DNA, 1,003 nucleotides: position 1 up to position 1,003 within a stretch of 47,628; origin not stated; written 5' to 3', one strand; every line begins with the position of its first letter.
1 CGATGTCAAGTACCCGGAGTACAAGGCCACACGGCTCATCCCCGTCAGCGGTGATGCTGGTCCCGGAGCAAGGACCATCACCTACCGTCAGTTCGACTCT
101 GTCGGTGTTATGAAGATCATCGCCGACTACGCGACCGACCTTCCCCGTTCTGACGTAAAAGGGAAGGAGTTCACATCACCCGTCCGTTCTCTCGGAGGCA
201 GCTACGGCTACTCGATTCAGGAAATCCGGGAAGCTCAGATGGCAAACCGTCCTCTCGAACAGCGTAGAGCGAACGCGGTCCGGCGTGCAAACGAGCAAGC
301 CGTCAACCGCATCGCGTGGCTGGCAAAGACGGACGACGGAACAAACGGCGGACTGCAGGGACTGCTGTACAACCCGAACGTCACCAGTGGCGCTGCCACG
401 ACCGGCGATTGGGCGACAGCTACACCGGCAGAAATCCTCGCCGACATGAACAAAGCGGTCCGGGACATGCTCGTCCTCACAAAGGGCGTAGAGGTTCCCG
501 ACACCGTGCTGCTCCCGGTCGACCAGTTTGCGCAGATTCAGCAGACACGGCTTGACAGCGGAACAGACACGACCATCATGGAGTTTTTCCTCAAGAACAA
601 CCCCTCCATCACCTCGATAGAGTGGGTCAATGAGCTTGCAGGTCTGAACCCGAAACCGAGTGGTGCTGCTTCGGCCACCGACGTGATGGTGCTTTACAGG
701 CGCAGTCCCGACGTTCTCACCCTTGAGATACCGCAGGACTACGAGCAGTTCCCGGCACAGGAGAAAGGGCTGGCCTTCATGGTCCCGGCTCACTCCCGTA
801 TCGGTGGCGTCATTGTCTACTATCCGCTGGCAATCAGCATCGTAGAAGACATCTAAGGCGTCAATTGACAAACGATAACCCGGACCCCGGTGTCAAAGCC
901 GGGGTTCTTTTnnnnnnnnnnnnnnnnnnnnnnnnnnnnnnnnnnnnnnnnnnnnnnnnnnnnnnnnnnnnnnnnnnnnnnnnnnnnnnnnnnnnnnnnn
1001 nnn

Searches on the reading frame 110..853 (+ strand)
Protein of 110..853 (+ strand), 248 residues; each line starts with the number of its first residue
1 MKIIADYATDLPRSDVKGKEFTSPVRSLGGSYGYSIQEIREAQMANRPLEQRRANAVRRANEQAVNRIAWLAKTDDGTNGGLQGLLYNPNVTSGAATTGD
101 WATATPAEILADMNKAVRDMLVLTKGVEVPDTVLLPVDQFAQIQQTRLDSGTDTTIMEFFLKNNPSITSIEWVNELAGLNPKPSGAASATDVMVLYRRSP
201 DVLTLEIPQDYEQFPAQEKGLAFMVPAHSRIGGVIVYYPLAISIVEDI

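Call 26: search_protein_families(library=pfam, proteins=[window:110-853:+], max_evalue=0.01)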
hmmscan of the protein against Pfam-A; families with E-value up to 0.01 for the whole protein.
window:110-853:+ (248 aa): 1 family
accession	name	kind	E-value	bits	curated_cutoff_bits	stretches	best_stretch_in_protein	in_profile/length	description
PF09950.15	Major_capside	-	3.2e-59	200.7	26.8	1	2-247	4-250/251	Major capsid protein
